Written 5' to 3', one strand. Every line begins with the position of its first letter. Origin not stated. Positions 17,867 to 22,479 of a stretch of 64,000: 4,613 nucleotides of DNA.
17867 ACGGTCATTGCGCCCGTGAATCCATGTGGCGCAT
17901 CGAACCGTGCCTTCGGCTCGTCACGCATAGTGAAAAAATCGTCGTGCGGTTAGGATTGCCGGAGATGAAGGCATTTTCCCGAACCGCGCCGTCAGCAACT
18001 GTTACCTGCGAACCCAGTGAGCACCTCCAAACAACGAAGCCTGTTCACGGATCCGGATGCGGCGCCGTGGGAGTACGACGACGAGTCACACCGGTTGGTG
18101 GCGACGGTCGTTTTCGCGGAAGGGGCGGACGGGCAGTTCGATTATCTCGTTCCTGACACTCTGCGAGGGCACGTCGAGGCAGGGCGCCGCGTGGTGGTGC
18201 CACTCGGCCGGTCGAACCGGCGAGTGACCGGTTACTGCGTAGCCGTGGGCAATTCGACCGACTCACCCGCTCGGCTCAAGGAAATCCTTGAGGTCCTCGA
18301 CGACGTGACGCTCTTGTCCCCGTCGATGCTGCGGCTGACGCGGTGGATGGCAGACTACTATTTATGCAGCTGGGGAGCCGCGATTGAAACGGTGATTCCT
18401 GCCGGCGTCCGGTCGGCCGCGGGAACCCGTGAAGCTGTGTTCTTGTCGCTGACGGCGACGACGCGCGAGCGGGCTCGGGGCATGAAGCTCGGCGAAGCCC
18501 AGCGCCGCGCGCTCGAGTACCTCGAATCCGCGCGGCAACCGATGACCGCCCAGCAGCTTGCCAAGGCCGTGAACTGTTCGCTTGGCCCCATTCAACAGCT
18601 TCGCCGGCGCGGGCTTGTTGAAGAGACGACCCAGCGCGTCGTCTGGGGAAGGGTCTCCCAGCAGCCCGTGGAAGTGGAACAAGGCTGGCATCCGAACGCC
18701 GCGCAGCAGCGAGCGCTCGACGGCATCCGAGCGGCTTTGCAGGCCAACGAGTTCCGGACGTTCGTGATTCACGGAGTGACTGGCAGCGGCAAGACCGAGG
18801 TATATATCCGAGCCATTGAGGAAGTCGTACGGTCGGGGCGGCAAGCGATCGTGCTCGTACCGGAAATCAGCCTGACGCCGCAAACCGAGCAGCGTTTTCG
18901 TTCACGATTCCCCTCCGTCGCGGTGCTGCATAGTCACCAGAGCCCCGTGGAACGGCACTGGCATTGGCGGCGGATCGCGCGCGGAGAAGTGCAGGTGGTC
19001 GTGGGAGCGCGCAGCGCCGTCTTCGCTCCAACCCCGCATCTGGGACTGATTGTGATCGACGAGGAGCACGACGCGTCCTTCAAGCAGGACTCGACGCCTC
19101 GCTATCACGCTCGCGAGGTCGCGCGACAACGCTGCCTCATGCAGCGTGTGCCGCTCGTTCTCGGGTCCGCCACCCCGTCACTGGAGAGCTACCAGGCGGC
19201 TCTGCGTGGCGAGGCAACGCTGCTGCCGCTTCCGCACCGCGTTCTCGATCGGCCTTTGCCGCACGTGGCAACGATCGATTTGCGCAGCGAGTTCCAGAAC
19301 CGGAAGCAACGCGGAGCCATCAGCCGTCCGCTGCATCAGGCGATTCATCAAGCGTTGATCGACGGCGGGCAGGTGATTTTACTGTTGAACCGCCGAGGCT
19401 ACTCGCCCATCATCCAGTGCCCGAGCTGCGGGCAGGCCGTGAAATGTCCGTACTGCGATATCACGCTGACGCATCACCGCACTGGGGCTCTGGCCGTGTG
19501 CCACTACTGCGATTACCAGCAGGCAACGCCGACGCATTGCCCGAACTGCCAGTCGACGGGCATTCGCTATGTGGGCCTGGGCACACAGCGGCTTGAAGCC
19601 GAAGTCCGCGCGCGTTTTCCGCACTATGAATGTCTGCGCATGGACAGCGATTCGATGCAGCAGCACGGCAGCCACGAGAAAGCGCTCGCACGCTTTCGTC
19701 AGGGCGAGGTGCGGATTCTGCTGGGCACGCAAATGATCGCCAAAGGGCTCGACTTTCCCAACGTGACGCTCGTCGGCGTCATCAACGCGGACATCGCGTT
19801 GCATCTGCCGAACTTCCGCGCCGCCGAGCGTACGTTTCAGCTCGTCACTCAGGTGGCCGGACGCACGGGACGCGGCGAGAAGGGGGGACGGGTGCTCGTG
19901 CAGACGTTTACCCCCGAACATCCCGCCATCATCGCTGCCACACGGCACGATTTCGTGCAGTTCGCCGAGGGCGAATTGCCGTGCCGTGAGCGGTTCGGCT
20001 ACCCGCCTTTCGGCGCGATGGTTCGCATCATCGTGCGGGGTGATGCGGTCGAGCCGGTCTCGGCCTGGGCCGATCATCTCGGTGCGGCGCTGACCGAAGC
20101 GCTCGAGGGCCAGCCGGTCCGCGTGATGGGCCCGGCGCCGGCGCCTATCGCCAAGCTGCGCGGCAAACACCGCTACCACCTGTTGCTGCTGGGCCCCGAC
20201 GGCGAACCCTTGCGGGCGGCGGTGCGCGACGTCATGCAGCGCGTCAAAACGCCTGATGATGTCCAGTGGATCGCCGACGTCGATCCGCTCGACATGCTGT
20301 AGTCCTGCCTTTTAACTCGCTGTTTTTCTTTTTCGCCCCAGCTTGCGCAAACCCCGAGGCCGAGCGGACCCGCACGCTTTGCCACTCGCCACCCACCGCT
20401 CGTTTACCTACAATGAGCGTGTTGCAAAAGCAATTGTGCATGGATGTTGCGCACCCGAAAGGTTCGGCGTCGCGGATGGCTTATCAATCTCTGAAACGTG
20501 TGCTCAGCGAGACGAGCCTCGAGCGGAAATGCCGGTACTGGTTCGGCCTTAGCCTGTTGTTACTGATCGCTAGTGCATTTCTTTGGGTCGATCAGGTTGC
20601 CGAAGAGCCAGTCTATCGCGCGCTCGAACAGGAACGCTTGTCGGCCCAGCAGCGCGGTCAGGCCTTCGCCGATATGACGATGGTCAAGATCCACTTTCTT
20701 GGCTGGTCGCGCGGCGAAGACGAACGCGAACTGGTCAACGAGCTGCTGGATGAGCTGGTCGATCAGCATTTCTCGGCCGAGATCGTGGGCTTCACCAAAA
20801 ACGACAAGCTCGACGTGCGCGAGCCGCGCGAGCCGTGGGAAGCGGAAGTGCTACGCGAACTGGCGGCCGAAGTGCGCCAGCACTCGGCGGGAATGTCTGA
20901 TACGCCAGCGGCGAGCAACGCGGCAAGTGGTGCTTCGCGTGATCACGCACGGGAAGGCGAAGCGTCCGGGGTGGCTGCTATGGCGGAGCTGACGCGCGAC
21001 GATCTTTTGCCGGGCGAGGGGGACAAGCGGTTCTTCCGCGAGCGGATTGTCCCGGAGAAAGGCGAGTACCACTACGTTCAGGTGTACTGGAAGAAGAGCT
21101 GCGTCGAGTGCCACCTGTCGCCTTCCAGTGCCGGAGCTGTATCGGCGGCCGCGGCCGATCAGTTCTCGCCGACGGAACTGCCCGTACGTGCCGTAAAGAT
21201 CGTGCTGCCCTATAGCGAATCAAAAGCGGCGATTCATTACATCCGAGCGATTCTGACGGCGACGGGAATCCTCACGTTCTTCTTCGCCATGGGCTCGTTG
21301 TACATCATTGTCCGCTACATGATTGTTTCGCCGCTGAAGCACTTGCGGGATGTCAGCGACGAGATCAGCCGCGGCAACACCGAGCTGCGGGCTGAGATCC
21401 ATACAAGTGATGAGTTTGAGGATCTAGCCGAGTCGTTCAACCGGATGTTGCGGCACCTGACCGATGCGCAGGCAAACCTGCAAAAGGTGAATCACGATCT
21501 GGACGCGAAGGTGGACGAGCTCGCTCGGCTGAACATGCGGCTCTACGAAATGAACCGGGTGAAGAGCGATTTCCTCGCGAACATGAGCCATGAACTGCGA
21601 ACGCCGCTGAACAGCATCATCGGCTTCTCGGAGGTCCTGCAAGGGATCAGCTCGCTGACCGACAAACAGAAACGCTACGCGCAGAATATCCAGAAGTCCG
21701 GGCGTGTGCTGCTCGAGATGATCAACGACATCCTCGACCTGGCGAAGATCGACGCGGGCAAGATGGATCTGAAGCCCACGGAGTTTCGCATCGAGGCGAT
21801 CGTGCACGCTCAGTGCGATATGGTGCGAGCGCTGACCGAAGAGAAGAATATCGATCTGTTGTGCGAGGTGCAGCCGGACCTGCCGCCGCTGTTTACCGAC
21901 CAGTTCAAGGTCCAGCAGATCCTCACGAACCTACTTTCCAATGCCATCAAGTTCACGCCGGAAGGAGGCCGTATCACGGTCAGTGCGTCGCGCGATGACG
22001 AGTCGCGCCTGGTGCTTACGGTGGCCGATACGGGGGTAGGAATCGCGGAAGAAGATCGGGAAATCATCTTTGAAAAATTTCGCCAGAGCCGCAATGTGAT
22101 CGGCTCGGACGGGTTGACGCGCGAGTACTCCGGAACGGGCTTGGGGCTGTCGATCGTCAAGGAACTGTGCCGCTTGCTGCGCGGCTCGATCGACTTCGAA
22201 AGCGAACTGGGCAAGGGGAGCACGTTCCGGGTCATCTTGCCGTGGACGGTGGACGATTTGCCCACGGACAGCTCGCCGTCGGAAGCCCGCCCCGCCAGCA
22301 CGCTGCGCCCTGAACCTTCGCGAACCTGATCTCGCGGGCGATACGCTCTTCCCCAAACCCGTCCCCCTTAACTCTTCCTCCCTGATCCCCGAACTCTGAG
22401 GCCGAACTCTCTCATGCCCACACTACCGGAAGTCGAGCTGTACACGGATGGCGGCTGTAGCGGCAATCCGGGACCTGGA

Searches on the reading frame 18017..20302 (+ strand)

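Call 39: search_protein_families(library=pfam, proteins=[window:18017-20302:+], max_evalue=0.00001)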
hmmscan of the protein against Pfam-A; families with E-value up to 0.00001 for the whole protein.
window:18017-20302:+ (761 aa): 6 families
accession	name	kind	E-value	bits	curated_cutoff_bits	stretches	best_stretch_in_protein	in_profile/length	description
PF17764.6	PriA_3primeBD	-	1.2e-25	89.6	22.7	1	34-128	5-96/96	3'DNA-binding domain (3'BD)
PF18074.6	PriA_C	-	5.1e-19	69.3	26.9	1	664-757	1-95/95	Primosomal protein N C-terminal domain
PF00270.35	DEAD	-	8.9e-18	65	26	1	238-392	12-164/167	DEAD/DEAH box helicase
PF04851.21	ResIII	-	7.1e-16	59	22.5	1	226-387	4-162/164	Type III restriction enzyme, res subunit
PF00271.37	Helicase_C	-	7.8e-14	52.3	23.5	1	530-619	34-108/110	Helicase conserved C-terminal domain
PF18319.7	Zn_ribbon_PriA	-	1e-07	32.2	26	1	477-502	1-26/27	PriA DNA helicase Cys-rich region (CRR) domain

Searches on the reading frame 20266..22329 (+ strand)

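Call 39: search_protein_families(library=pfam, proteins=[window:20266-22329:+], max_evalue=0.00001)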
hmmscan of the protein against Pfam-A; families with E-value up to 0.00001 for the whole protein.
window:20266-22329:+ (687 aa): 3 families
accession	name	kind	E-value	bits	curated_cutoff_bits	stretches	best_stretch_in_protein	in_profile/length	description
PF02518.31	HATPase_c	-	5.9e-30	104.4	26.4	1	545-660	2-109/111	Histidine kinase-, DNA gyrase B-, and HSP90-like ATPase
PF00512.31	HisKA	-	1.8e-23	82.8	26.9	1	433-498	2-66/66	His Kinase A (phospho-acceptor) domain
PF00672.30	HAMP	-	6.9e-12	45.9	25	1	350-399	3-52/53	HAMP domain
